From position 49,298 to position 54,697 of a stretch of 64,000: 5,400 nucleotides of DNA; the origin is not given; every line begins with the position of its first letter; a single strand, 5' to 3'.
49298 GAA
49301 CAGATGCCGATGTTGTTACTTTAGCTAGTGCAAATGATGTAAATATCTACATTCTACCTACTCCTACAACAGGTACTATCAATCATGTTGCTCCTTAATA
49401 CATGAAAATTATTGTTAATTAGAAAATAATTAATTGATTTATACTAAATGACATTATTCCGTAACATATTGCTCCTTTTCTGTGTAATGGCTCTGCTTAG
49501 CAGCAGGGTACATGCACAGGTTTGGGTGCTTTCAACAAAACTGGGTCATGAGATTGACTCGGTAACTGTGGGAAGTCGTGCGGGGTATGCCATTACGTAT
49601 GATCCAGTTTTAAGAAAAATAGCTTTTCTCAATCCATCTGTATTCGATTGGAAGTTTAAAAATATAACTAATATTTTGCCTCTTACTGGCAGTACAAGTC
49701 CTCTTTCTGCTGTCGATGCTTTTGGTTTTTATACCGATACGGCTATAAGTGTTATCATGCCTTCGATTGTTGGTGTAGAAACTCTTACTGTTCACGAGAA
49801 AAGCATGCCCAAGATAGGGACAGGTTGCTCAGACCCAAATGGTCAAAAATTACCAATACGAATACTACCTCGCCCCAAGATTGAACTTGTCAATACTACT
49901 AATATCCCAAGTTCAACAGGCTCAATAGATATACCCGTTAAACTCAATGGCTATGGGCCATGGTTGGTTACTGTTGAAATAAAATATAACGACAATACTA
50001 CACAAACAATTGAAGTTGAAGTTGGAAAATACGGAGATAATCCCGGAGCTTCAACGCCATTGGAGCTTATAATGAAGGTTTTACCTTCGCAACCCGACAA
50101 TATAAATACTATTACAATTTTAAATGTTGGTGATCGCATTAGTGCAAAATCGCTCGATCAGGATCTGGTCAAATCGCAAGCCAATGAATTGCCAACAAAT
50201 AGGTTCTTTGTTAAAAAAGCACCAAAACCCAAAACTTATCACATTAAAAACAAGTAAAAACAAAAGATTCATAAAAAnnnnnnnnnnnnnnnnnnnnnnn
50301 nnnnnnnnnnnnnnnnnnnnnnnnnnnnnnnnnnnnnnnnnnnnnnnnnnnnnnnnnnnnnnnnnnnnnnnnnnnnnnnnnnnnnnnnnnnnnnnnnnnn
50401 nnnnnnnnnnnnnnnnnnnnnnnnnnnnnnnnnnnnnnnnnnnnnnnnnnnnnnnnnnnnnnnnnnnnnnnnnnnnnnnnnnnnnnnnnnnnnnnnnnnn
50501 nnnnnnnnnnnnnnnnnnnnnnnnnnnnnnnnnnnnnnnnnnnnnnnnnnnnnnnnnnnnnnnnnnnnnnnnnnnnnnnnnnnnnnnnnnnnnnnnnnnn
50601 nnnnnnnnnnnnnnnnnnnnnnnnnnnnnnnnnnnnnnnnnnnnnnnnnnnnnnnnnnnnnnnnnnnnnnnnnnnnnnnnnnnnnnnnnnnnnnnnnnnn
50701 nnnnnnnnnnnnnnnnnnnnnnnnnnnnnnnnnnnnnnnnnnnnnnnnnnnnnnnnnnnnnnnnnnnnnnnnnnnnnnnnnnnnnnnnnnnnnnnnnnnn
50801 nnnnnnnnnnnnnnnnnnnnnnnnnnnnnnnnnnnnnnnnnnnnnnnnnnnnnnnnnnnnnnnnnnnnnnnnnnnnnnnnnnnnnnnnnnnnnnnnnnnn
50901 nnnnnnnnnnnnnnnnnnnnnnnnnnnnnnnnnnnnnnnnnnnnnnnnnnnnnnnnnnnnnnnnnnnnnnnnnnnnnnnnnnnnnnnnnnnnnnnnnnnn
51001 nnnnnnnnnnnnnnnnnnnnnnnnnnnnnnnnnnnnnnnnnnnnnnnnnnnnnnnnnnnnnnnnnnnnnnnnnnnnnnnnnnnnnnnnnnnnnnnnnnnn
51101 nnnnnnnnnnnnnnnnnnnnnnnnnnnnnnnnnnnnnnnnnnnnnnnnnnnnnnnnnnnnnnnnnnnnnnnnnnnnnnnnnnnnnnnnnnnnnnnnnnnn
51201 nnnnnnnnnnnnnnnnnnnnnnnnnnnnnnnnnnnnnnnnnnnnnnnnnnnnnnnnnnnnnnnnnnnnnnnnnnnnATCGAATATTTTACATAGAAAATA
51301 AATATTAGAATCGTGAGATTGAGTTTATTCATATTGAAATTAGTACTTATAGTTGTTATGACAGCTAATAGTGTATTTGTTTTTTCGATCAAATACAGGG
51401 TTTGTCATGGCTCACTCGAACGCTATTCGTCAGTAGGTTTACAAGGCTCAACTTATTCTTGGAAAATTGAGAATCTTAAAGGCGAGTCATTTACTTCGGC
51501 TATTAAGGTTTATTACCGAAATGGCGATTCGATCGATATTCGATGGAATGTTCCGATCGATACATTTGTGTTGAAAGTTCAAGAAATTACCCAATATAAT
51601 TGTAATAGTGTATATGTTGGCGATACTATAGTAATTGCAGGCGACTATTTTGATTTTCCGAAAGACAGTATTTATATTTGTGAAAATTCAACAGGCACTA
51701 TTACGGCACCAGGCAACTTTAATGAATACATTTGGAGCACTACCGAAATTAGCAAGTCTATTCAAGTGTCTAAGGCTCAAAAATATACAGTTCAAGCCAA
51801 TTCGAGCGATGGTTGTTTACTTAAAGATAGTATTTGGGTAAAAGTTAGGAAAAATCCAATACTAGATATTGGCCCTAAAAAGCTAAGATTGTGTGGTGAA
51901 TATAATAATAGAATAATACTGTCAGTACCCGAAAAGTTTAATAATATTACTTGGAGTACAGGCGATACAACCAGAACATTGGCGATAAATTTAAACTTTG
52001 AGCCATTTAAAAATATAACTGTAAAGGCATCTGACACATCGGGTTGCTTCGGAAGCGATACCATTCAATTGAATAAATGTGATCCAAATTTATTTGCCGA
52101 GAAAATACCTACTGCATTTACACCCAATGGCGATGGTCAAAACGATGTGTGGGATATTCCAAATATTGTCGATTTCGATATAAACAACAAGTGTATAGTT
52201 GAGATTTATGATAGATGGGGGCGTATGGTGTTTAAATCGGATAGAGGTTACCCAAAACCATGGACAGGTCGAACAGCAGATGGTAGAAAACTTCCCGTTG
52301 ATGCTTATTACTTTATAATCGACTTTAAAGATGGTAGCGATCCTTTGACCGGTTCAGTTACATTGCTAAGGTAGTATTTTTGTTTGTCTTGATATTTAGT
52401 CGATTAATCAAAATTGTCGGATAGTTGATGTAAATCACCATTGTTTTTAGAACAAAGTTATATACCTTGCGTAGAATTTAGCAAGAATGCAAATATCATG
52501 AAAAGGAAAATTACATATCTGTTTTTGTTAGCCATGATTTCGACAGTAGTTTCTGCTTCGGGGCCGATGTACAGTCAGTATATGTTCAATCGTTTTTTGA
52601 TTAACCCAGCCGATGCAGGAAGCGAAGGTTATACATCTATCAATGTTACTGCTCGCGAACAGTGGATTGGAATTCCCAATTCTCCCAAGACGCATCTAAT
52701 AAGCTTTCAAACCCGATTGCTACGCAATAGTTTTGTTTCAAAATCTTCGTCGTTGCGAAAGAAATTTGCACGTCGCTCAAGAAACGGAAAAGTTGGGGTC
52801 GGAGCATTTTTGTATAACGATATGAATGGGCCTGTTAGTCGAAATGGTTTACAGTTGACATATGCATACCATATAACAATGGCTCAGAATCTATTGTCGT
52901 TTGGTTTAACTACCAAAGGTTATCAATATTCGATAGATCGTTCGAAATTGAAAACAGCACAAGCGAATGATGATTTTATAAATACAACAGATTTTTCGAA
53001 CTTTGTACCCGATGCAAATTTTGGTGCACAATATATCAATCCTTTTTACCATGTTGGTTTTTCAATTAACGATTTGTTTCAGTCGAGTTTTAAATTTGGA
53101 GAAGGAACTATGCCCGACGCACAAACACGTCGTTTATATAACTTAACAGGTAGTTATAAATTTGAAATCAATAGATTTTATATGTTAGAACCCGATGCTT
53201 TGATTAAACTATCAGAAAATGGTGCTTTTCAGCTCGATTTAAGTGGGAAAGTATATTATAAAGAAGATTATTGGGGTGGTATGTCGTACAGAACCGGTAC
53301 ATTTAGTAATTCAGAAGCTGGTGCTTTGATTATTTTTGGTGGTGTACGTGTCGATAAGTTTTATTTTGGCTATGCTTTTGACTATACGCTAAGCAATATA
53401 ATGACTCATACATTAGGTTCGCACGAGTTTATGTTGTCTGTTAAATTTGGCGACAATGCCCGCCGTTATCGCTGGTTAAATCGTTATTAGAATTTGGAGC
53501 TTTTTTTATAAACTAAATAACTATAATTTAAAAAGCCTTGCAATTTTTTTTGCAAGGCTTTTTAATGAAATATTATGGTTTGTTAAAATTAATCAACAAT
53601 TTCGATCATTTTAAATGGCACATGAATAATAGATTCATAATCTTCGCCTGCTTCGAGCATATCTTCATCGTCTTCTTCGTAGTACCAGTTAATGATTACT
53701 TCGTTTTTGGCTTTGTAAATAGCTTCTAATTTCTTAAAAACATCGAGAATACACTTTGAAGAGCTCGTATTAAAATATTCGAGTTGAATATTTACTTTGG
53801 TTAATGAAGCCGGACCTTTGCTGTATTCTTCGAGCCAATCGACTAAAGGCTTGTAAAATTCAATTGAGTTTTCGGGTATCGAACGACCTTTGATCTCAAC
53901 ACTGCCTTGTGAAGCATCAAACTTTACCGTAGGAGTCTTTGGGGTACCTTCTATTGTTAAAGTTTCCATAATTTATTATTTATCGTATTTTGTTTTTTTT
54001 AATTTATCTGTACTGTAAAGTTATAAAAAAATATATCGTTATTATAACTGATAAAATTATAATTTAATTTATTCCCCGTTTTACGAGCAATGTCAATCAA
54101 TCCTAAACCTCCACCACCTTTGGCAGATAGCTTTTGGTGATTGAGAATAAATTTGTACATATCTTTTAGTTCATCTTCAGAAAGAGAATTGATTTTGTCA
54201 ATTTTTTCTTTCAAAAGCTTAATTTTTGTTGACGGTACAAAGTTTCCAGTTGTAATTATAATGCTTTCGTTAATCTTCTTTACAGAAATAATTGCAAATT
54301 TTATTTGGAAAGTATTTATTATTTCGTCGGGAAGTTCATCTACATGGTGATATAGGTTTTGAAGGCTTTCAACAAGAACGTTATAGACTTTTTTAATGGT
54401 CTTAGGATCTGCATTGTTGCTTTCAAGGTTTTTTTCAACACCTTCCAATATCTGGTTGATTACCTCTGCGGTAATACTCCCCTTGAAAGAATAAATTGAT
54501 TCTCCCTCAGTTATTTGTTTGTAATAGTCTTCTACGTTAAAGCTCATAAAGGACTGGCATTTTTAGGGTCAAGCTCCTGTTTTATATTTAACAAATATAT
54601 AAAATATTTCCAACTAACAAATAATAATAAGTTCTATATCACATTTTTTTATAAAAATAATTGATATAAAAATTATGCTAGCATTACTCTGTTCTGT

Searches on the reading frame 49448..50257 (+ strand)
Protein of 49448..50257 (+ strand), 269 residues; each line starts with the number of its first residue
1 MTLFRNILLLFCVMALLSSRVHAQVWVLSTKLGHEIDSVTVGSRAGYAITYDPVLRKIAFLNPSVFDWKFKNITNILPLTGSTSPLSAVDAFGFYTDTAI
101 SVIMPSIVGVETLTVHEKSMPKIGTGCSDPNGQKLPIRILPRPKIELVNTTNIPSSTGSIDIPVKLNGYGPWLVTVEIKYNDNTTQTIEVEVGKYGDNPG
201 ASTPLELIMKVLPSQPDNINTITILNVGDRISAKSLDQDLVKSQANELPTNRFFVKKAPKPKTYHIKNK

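Call 6: search_protein_families(library=pfam, proteins=[window:49448-50257:+], max_evalue=0.1)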
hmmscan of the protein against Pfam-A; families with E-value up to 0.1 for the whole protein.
window:49448-50257:+ (269 aa): 3 families
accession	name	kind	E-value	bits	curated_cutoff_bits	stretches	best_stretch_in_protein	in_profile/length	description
PF08428.16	Rib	-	0.0039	18.3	27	1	142-192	21-72/76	Rib domain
PF18957.6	RibLong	-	0.044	15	27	0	150-192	47-90/93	Long Rib domain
PF20305.4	pYEATS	-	0.045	14.1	26.9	1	162-190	42-70/73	prokaryotic YEATS domain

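Call 7: search_protein_families(library=ncbifam, proteins=[window:49448-50257:+], max_evalue=0.1)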
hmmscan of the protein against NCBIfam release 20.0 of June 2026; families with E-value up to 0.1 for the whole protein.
window:49448-50257:+ (269 aa): 0 families

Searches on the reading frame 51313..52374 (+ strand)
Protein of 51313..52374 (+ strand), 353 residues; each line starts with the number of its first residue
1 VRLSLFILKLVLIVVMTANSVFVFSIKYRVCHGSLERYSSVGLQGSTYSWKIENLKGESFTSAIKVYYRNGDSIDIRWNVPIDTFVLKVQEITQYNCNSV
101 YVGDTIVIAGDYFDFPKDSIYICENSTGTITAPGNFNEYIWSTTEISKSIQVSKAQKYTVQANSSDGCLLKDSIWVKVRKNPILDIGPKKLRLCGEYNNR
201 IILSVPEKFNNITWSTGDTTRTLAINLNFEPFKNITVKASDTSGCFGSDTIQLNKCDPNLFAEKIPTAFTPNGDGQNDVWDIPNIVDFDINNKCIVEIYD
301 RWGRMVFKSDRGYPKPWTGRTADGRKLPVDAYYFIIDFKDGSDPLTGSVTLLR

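Call 6: search_protein_families(library=pfam, proteins=[window:51313-52374:+], max_evalue=0.1)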
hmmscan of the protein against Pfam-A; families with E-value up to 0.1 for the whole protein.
window:51313-52374:+ (353 aa): 1 family
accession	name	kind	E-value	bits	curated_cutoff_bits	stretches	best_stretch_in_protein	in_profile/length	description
PF13585.12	CHU_C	-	8.5e-21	74.3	27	1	264-350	2-85/86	CHU_C Type IX secretion signal domain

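Call 7: search_protein_families(library=ncbifam, proteins=[window:51313-52374:+], max_evalue=0.1)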
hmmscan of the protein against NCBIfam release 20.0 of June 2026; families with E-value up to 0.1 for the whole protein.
window:51313-52374:+ (353 aa): 1 family
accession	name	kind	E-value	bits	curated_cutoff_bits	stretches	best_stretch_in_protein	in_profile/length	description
TIGR04131.1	Bac_Flav_CTERM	domain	1.9e-17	63.1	35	1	264-353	2-85/85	T9SS type B sorting domain-containing protein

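Call 60: search_protein_families(library=padloc, proteins=[window:51313-52374:+], max_evalue=0.01)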
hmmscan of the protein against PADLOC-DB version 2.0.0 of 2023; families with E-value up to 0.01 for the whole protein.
window:51313-52374:+ (353 aa): 0 families

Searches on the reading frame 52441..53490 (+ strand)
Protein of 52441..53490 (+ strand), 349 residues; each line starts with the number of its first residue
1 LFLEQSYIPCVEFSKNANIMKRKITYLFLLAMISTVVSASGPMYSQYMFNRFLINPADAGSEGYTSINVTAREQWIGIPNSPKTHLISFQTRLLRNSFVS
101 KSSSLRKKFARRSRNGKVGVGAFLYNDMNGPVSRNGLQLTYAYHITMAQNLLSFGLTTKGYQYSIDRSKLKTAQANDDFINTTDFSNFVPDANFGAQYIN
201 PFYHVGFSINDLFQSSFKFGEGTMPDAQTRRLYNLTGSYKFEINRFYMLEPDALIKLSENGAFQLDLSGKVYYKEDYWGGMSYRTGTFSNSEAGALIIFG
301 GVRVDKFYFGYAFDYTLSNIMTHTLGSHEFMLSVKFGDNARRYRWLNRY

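Call 6: search_protein_families(library=pfam, proteins=[window:52441-53490:+], max_evalue=0.1)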
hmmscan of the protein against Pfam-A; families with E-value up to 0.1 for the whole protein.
window:52441-53490:+ (349 aa): 2 families
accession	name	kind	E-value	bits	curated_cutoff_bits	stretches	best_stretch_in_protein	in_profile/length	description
PF11751.14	PorP_SprF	-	1.1e-65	222.4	22.3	1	40-333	5-272/273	Type IX secretion system membrane protein PorP/SprF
PF13729.12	TraF_2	-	0.00023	20.9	25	1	138-248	142-247/264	F plasmid transfer operon, TraF, protein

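Call 7: search_protein_families(library=ncbifam, proteins=[window:52441-53490:+], max_evalue=0.1)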
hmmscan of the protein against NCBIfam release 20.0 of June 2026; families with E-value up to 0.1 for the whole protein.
window:52441-53490:+ (349 aa): 1 family
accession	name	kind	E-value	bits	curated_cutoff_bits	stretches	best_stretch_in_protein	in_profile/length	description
TIGR03519.1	T9SS_PorP_fam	subfamily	7.6e-69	232.4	90.55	1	22-336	2-292/292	PorP/SprF family type IX secretion system membrane protein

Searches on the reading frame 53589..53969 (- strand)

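Call 45: search_protein_families(library=pfam, proteins=[window:53589-53969:-], max_evalue=0.001)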
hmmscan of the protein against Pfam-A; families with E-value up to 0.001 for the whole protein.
window:53589-53969:- (126 aa): 1 family
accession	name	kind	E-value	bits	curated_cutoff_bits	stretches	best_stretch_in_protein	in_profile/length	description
PF09345.15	SiaC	-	7.6e-46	155.1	24.5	1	6-123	1-119/120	SiaC family regulatory phosphoprotein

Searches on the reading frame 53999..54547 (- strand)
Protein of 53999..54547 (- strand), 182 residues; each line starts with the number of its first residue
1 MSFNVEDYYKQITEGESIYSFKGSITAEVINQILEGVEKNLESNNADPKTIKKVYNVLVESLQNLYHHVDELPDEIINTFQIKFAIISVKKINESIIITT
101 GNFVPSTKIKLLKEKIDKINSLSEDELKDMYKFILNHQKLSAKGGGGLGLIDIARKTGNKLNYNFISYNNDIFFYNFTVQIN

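Call 45: search_protein_families(library=pfam, proteins=[window:53999-54547:-], max_evalue=0.001)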
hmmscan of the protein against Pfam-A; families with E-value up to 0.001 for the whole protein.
window:53999-54547:- (182 aa): 2 families
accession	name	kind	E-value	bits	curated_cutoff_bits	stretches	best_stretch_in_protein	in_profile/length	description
PF19788.4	DUF6272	-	9.8e-36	122.8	26.6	1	40-174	1-133/134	Family of unknown function (DUF6272)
PF14677.12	FANCI_S3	-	0.00064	19.9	25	1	24-93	135-204/216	FANCI solenoid 3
